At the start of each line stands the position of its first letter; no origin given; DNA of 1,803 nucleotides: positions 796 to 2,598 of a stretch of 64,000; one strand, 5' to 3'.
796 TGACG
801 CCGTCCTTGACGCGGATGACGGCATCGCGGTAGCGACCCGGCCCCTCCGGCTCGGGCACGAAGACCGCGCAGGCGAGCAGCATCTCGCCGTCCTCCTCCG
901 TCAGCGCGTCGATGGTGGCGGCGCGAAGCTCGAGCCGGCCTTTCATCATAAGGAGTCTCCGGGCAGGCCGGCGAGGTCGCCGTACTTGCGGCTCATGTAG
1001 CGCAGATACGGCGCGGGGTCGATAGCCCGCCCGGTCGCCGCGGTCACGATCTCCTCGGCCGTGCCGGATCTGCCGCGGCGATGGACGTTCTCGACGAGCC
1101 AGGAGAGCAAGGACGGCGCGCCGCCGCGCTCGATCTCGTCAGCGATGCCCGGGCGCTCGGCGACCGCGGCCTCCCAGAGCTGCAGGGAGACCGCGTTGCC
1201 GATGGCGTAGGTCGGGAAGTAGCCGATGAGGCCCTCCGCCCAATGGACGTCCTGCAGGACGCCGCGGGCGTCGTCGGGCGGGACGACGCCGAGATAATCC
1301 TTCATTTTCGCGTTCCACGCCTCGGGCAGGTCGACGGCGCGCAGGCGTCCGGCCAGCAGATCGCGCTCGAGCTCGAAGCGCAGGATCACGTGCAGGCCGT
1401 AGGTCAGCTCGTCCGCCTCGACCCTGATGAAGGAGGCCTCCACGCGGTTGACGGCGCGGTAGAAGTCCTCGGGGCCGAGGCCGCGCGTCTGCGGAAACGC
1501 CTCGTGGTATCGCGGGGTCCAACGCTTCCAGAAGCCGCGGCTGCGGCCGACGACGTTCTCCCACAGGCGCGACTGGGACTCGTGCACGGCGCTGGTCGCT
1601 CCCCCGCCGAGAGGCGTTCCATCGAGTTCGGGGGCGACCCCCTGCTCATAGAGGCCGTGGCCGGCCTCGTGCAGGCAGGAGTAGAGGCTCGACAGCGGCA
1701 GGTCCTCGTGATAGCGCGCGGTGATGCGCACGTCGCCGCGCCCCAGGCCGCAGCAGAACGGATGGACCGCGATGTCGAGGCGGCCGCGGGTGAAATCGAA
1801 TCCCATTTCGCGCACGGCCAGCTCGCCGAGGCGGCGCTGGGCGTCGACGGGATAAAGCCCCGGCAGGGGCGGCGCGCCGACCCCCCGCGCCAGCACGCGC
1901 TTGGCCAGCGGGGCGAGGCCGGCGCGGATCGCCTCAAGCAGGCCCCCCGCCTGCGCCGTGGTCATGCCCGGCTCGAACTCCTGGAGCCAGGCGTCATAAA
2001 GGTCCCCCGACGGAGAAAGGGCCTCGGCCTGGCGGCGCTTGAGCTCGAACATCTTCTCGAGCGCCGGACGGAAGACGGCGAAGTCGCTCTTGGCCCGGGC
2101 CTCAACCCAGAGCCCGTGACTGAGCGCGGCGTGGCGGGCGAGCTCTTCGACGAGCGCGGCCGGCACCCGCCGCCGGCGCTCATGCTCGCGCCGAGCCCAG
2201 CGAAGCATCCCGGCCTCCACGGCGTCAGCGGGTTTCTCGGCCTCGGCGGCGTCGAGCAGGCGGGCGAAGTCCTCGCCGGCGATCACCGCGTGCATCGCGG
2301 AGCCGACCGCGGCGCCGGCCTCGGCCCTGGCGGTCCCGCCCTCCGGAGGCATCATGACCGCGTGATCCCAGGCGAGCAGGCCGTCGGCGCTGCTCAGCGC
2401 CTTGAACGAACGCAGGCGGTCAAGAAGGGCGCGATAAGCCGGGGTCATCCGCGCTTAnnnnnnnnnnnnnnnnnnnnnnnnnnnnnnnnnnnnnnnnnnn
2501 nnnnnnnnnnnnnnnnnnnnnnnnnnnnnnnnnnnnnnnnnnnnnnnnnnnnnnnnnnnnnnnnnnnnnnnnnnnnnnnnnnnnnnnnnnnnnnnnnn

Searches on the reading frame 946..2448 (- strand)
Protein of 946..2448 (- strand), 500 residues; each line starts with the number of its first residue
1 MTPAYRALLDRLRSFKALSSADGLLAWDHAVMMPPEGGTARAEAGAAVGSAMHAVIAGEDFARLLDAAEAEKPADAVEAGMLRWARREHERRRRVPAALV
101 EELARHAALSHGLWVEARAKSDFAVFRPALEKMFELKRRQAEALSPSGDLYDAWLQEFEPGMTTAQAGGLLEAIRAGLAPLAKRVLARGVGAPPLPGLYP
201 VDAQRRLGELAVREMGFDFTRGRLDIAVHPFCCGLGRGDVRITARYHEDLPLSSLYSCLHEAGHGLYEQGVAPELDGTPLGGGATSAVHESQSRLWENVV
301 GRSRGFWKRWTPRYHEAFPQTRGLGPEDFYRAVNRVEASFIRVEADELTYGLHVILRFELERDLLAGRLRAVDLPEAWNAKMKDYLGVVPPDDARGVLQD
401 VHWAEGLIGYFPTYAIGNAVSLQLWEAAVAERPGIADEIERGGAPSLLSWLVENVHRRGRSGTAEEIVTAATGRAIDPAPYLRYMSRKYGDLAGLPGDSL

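Call 47: search_protein_families(library=pfam, proteins=[window:946-2448:-], max_evalue=0.00001)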
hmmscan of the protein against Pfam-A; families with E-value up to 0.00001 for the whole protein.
window:946-2448:- (500 aa): 1 family
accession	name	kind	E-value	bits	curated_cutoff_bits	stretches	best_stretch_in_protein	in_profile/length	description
PF02074.21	Peptidase_M32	-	1.5e-161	538.8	25.1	1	9-489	3-489/489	Carboxypeptidase Taq (M32) metallopeptidase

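Call 91: find_encoding_contigs(protein=window:946-2448:-, flank=10000, max_places=3)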
Protein window:946-2448:- (500 aa): no gene with exactly this product is on record in the collection.
